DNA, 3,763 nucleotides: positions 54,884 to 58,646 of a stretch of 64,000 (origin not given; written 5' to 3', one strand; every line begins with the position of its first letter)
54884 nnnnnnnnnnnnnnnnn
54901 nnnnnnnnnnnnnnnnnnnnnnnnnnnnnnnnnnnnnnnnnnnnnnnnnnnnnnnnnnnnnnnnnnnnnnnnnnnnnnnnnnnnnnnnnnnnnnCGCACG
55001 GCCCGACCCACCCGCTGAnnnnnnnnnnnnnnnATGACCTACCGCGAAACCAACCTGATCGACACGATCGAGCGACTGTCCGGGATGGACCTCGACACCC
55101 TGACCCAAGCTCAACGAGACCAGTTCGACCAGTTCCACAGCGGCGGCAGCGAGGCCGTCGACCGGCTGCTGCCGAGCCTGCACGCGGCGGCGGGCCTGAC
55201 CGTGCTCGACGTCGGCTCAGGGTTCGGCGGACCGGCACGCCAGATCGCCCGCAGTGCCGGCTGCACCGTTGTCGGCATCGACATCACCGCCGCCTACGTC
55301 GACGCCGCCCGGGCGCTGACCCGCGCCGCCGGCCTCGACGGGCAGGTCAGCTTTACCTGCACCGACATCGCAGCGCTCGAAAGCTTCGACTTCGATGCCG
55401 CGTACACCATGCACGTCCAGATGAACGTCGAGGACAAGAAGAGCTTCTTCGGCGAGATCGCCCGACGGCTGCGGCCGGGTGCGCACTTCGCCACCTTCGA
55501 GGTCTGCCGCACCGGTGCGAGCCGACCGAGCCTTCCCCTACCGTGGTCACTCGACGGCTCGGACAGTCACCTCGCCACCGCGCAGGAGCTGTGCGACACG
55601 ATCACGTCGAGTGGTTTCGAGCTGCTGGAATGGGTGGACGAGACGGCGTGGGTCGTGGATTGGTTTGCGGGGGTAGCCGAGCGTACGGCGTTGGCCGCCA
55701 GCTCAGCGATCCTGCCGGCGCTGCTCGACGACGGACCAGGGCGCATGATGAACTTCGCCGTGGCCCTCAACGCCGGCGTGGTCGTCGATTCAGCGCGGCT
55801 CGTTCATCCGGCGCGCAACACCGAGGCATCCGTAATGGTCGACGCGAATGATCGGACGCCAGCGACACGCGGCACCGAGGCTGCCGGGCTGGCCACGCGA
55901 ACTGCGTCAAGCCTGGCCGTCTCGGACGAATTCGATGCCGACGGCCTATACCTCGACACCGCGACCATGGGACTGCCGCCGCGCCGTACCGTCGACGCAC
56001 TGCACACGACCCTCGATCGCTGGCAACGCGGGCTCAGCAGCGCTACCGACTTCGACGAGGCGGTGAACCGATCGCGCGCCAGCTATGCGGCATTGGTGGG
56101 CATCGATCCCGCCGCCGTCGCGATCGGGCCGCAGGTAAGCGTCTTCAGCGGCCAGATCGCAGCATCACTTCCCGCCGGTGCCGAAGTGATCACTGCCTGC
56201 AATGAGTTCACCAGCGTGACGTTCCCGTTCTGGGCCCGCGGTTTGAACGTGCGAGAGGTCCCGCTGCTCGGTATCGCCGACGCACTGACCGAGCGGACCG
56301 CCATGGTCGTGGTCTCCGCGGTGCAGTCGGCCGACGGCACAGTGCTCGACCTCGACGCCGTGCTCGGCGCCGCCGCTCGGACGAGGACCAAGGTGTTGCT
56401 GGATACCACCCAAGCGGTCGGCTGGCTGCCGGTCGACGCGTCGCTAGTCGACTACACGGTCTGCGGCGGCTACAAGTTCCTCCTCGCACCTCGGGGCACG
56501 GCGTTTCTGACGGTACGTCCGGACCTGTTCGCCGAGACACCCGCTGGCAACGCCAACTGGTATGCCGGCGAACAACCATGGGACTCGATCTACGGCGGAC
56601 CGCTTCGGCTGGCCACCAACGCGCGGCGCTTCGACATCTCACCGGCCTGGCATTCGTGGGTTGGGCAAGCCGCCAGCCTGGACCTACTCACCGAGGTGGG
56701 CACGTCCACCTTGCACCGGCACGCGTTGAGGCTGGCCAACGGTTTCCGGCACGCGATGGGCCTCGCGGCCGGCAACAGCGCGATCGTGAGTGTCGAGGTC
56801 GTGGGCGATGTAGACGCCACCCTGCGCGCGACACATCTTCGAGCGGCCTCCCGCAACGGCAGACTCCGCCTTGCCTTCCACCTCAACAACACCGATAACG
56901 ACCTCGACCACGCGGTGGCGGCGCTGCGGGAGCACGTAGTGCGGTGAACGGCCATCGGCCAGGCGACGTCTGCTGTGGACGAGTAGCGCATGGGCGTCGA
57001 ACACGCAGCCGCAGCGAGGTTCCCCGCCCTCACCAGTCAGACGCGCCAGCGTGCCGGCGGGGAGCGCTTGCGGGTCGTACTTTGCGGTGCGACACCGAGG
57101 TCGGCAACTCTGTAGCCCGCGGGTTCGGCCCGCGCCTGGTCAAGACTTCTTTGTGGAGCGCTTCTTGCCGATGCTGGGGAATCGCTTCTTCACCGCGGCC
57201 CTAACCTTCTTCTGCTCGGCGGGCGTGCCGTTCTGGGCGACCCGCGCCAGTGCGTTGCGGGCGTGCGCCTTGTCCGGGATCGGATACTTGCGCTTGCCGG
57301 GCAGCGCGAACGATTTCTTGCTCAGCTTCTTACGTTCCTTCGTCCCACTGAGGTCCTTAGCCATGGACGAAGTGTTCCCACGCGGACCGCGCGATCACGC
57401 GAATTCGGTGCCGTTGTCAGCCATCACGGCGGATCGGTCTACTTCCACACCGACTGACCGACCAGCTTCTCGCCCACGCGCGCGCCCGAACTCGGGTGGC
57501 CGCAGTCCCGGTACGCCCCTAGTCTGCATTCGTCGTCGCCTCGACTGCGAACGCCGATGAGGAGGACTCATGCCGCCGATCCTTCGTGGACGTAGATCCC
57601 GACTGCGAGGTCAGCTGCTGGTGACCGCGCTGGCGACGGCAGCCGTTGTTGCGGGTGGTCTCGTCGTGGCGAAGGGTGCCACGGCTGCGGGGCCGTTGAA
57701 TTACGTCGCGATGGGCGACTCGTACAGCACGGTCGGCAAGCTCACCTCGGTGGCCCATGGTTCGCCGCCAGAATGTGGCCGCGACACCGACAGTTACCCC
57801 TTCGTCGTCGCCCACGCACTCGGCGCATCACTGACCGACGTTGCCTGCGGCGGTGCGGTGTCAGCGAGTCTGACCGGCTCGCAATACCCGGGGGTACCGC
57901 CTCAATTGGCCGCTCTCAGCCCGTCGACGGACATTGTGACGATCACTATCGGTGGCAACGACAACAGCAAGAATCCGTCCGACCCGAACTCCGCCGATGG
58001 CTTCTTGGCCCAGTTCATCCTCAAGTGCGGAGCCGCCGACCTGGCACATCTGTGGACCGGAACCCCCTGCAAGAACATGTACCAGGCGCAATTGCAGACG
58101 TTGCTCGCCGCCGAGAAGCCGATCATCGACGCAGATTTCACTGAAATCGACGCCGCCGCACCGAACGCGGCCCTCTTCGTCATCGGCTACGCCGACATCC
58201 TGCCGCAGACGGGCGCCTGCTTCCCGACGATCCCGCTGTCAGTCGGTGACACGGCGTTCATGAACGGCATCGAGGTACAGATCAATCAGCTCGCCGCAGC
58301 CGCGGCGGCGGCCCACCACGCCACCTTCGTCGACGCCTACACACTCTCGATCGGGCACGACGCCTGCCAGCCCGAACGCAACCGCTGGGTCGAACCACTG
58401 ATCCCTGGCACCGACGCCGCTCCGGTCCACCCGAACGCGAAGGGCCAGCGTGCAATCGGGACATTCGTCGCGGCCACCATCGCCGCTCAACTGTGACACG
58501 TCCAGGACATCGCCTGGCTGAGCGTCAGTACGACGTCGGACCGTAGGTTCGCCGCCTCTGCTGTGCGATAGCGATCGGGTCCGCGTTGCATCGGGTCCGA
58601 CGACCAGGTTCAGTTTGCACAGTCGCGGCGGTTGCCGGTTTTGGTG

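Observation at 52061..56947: TetR - perfect 19-bp palindrome - MmpL - methyltransferase/aminotransferase fusion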

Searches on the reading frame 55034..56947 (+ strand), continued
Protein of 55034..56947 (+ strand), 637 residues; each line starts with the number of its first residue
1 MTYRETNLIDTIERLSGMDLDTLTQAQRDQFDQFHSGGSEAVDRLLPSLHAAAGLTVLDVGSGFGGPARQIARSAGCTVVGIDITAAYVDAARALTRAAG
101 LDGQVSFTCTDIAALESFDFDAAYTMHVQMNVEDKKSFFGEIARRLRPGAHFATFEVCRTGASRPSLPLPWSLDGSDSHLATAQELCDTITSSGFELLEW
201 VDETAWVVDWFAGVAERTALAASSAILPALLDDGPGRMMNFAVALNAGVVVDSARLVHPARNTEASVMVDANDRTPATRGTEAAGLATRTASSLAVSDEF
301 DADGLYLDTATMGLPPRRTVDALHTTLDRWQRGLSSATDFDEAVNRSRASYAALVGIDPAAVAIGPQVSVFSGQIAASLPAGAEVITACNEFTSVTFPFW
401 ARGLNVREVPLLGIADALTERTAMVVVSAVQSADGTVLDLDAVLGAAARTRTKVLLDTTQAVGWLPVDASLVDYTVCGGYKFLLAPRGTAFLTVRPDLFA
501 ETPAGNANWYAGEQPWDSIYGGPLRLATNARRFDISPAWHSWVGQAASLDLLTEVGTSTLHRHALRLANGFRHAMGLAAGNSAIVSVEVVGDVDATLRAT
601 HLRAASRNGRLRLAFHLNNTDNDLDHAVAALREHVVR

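Call 35: find_encoding_contigs(protein=P0004, flank=4000, max_places=2)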
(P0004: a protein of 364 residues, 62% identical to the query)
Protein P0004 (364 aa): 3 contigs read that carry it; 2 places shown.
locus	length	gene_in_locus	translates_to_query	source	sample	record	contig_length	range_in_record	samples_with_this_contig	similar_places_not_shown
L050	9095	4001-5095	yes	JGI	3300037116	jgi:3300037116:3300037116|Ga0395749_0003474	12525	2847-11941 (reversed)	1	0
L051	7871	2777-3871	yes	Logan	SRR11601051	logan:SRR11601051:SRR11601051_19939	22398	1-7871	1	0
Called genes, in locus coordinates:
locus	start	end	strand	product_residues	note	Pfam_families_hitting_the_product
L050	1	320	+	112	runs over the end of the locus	PF03992:ABM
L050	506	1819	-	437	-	PF02771:Acyl-CoA_dh_N, PF02770:Acyl-CoA_dh_M, PF00441:Acyl-CoA_dh_1, PF08028:Acyl-CoA_dh_2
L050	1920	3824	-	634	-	PF13520:AA_permease_2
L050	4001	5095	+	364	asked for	PF00266:Aminotran_5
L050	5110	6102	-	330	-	PF00296:Bac_luciferase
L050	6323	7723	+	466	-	PF05977:MFS_3, PF07690:MFS_1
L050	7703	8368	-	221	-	PF00106:adh_short, PF08659:KR (weak), PF13561:adh_short_C2, PF23441:SDR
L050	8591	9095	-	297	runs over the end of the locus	PF11361:DUF3159 (weak)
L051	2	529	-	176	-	?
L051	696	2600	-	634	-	PF13520:AA_permease_2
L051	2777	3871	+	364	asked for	PF00266:Aminotran_5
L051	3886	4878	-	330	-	PF00296:Bac_luciferase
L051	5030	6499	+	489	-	PF05977:MFS_3, PF07690:MFS_1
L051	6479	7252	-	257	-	PF00106:adh_short, PF08659:KR, PF23441:SDR, PF01370:Epimerase (weak), PF13561:adh_short_C2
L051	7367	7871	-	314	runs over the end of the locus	PF11361:DUF3159 (weak)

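Call 36: find_encoding_contigs(protein=P0090, flank=4000, max_places=2)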
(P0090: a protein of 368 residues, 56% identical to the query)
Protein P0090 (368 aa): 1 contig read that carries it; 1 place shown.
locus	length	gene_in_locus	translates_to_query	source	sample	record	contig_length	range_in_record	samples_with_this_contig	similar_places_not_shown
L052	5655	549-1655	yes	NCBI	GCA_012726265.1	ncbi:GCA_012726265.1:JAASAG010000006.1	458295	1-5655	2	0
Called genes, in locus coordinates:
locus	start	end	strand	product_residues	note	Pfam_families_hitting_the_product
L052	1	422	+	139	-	PF02371:Transposase_20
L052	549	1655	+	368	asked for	PF00266:Aminotran_5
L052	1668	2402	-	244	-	PF13349:DUF4097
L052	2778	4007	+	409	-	PF00376:MerR, PF13411:MerR_1, PF00481:PP2C, PF13672:PP2C_2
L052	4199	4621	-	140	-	PF24521:Ank_KRIT1 (faint), PF12796:Ank_2, PF13606:Ank_3 (faint), PF13637:Ank_4 (weak), PF13857:Ank_5 (weak), PF00023:Ank (weak)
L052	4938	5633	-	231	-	PF00702:Hydrolase, PF13419:HAD_2, PF13242:Hydrolase_like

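Call 41: search_solved_structures(query=P0123, max_evalue=1e-10)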
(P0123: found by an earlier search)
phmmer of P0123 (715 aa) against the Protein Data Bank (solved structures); distinct sequences matched with E-value up to 1e-10: 20.
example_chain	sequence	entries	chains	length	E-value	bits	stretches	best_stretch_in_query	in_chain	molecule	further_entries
7nvh_A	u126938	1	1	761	7.4e-99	335.2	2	337-705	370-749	Trehalose monomycolate exporter MmpL3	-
7k7m_A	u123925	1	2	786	1.1e-89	304.9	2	343-706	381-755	Drug exporters of the RND superfamily-like protein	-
6n40_A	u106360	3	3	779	1.2e-89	304.8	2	343-706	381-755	Membrane protein, MmpL family protein | Trehalose monomycolate exporter MmpL3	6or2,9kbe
8qkk_A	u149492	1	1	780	1.3e-89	304.7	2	343-706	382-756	Trehalose monomycolate exporter MmpL3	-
7k8a_A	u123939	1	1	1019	2.5e-89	303.7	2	343-706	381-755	Drug exporters of the RND superfamily-like protein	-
7k8b_A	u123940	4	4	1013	2.7e-89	303.7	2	343-706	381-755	Drug exporters of the RND superfamily-like protein | Trehalose monomycolate exporter MmpL3 | MmpL3 transporter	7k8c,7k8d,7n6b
7wnx_A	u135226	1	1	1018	2.7e-89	303.7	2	343-706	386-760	Trehalose monomycolate exporter MmpL3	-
7c2m_A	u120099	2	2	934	6.8e-87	295.7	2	343-699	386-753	Chimera of drug exporters of the RND superfamily-like protein and Endolysin | Drug exporters of the RND superfamily-like protein,Endolysin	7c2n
6ajf_A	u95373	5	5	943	7e-87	295.7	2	343-699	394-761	Drug exporters of the RND superfamily-like protein,Endolysin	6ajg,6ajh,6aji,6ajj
9b43_A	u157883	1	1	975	1.6e-24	89.6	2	87-398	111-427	MmpL4 protein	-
9u4t_A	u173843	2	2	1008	6.9e-24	87.5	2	87-398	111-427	MmpL4 protein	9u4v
9rfu_D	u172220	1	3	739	5.4e-22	81.3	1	80-396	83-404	Siderophore exporter MmpL5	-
8zkp_A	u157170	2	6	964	7e-22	80.9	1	80-396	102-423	Siderophore exporter MmpL5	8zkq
9u51_A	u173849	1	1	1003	7.6e-22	80.8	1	80-396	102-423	Siderophore exporter MmpL5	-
9rgb_D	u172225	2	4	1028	7.7e-22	80.8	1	80-395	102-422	Siderophore exporter MmpL5,Green fluorescent protein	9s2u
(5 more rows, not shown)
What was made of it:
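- On MMPL (RND) transporter: PDB MmpL3, E 7e-99 (call 41).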

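Call 62: search_solved_structures(query=P0001, max_evalue=0.000001, show_alignments=2)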
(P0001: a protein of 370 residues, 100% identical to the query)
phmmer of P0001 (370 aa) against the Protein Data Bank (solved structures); distinct sequences matched with E-value up to 0.000001: 3.
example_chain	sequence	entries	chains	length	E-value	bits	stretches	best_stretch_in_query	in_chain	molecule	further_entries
8kg1_A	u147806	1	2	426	4.1e-08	36.2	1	147-257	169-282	cysteine desulfurase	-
1elq_A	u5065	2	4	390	2.3e-07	33.7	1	128-295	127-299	L-CYSTEINE/L-CYSTINE C-S LYASE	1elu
1t3i_A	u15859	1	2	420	3.8e-07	33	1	149-305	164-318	Probable cysteine desulfurase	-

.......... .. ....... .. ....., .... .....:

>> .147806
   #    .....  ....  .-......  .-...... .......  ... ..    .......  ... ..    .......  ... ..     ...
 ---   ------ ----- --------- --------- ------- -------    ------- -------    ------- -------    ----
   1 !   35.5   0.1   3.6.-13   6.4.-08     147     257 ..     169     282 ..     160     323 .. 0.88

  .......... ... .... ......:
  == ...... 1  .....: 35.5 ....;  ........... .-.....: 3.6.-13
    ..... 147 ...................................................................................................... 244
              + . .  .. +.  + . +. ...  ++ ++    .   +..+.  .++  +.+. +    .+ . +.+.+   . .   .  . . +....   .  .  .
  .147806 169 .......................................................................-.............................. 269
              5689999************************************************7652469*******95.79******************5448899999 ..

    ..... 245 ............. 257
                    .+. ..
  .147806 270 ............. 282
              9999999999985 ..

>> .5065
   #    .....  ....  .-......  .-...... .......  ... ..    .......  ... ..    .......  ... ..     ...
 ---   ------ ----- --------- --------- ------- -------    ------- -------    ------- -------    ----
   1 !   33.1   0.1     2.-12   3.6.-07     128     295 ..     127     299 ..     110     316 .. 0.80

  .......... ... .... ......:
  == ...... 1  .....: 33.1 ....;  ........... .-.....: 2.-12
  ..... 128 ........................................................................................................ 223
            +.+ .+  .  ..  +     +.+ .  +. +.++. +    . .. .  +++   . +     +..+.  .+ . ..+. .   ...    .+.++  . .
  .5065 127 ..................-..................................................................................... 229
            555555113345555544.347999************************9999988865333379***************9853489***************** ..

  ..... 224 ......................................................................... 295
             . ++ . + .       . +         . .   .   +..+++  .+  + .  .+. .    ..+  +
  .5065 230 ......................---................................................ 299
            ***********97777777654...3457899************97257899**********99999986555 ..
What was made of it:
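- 55835..56947 (+): Class-V-fold PLP-dependent enzyme gene (370 aa, own ATG). It overlaps the MTase stop as TAATG. The GYK lysine aligns with the GHK of 8kg1/1elq (call 62).
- On Class-V (fold type I) PLP enzyme: The K of GGYKF aligns with the GHK of 8kg1/1elq (call 62).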

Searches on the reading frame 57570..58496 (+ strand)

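Call 46: search_protein_families(library=pfam, proteins=[window:57570-58496:+], max_evalue=0.001)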
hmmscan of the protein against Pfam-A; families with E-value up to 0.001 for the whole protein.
window:57570-58496:+ (308 aa): 2 families
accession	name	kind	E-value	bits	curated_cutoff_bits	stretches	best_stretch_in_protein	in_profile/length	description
PF13472.12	Lipase_GDSL_2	-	6.1e-22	79.4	32.9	1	48-295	2-178/178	GDSL-like Lipase/Acylhydrolase family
PF00657.28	Lipase_GDSL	-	9.2e-08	32.9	23.6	1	45-297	1-205/208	GDSL-like Lipase/Acylhydrolase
